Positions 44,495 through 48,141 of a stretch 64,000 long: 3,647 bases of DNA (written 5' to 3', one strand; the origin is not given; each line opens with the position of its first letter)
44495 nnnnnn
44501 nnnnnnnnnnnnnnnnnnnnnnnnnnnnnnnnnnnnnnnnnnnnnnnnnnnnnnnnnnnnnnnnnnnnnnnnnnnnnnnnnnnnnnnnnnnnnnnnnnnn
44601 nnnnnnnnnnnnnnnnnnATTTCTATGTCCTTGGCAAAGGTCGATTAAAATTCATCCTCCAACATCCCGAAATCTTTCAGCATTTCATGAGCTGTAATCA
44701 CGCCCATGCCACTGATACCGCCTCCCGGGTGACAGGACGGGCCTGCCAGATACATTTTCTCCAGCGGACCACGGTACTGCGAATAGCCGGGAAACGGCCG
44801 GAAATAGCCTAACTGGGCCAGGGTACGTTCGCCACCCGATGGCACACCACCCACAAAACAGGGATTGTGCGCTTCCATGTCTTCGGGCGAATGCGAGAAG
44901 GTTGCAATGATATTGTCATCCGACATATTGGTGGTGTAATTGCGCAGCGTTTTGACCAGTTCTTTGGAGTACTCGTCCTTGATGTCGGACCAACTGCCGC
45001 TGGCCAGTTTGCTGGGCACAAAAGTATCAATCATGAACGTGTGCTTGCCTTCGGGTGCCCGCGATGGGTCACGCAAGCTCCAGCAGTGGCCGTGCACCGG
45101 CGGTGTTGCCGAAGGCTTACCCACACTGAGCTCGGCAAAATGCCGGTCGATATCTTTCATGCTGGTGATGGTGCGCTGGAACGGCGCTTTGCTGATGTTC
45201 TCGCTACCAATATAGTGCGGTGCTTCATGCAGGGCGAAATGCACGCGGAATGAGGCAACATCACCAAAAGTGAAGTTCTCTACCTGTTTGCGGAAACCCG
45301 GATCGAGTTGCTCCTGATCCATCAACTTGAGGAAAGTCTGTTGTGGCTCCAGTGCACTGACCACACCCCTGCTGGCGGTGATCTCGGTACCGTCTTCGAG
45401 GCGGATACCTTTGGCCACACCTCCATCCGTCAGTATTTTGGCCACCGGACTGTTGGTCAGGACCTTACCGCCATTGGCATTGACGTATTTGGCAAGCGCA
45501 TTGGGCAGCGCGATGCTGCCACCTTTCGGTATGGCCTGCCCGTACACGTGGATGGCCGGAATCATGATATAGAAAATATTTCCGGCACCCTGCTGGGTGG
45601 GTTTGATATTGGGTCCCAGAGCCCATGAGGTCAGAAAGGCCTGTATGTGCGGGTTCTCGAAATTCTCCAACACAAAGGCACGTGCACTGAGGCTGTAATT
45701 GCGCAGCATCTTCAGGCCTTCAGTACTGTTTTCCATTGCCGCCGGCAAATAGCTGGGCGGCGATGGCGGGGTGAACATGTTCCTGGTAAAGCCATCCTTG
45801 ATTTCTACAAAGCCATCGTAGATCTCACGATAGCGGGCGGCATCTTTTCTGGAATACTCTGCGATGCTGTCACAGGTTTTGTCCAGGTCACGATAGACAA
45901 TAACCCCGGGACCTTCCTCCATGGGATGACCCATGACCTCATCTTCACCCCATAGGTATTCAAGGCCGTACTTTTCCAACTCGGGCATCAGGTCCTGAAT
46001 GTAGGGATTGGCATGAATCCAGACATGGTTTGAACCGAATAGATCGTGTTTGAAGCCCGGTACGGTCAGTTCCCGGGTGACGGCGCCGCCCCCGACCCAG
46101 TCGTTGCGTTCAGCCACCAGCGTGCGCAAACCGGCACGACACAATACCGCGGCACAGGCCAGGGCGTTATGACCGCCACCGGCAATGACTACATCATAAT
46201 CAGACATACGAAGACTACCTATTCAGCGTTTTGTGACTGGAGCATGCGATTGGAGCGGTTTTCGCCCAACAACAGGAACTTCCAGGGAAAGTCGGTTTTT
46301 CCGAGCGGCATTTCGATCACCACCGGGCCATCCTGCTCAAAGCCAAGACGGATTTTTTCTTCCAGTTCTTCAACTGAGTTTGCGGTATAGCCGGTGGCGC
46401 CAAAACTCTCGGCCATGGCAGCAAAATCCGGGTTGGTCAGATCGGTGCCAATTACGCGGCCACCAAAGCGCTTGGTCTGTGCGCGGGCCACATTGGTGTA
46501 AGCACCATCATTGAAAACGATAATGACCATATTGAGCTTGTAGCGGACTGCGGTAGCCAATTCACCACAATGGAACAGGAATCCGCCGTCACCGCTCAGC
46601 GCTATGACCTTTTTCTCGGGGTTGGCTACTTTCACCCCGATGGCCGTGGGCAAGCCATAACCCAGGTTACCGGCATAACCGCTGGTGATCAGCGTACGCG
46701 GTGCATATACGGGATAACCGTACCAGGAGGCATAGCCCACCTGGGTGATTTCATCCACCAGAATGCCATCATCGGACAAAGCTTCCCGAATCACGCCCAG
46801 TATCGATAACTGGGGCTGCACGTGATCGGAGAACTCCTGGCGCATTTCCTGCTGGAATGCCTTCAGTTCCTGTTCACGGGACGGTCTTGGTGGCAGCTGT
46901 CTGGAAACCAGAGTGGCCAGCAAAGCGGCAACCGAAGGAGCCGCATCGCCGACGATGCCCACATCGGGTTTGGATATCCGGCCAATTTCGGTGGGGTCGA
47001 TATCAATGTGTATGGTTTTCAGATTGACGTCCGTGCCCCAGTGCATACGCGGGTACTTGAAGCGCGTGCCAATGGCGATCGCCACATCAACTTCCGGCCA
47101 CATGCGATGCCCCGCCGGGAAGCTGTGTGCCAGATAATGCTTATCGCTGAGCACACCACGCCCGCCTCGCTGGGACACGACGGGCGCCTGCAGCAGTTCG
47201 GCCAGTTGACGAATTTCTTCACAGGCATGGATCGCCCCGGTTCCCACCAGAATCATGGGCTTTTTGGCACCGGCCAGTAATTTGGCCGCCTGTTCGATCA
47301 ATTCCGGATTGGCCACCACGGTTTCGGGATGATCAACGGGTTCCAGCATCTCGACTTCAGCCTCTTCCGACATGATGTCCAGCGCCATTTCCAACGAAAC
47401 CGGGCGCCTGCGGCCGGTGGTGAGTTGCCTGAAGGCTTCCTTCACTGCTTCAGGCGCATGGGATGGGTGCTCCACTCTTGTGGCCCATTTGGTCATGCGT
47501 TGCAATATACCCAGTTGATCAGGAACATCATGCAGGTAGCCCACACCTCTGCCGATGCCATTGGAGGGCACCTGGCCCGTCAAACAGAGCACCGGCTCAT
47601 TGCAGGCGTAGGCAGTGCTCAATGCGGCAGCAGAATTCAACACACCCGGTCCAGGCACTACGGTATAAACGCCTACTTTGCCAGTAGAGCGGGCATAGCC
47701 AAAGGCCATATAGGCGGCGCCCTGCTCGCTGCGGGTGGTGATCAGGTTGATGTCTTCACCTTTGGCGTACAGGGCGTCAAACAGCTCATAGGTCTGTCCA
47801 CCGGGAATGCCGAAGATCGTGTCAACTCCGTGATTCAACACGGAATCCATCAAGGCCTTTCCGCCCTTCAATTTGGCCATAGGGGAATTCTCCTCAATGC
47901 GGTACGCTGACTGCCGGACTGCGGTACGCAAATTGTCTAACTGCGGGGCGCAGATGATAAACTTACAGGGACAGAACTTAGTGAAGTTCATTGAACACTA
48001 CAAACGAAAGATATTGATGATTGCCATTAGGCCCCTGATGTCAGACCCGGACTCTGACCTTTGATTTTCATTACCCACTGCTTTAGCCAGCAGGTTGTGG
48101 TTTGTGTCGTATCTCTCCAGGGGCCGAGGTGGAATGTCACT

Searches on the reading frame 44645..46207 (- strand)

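Call 60: search_protein_families(library=pfam, proteins=[window:44645-46207:-], max_evalue=0.00001)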
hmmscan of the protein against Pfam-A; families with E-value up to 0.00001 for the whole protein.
window:44645-46207:- (520 aa): 4 families
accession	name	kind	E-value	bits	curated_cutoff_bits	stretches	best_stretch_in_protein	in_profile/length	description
PF01593.30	Amino_oxidase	-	4.9e-16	59.5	19.8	1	16-438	4-367/443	Flavin containing amine oxidoreductase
PF01266.30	DAO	-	1.8e-08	34.8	27.9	0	236-301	153-217/353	FAD dependent oxidoreductase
PF12831.13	FAD_oxidored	-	3.6e-07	30.3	27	1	5-44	1-40/416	FAD dependent oxidoreductase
PF13450.12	NAD_binding_8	-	5.4e-07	30.2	21.9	1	8-76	1-67/68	NAD(P)-binding Rossmann-like domain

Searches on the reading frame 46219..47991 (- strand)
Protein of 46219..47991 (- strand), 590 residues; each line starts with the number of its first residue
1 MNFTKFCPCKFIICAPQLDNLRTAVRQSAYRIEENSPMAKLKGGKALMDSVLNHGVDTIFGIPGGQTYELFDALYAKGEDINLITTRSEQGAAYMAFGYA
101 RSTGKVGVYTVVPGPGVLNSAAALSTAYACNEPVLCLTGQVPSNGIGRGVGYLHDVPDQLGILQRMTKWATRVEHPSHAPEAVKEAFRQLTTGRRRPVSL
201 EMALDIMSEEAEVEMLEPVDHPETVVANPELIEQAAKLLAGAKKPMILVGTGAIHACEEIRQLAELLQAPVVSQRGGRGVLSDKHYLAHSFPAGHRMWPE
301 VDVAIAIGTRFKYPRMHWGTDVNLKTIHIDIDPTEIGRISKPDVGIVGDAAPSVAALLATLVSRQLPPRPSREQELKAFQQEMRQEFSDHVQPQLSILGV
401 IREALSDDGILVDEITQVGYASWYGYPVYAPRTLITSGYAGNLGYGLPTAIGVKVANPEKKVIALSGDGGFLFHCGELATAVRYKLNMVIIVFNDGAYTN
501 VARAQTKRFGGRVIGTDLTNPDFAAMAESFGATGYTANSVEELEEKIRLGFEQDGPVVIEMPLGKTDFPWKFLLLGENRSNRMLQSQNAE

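Call 17: search_protein_families(library=pfam, proteins=[window:46219-47991:-], max_evalue=0.001)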
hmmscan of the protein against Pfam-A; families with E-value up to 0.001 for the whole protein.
window:46219-47991:- (590 aa): 3 families
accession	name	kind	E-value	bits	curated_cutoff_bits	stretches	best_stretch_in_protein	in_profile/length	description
PF02775.26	TPP_enzyme_C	-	1e-43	149.1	21.9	1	419-560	6-150/151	Thiamine pyrophosphate enzyme, C-terminal TPP binding domain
PF02776.23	TPP_enzyme_N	-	2.5e-33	114.8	26.8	1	42-161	2-118/119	Thiamine pyrophosphate enzyme, N-terminal TPP binding domain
PF00205.28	TPP_enzyme_M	-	1.9e-29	102.6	30.4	1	232-357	1-137/137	Thiamine pyrophosphate enzyme, central domain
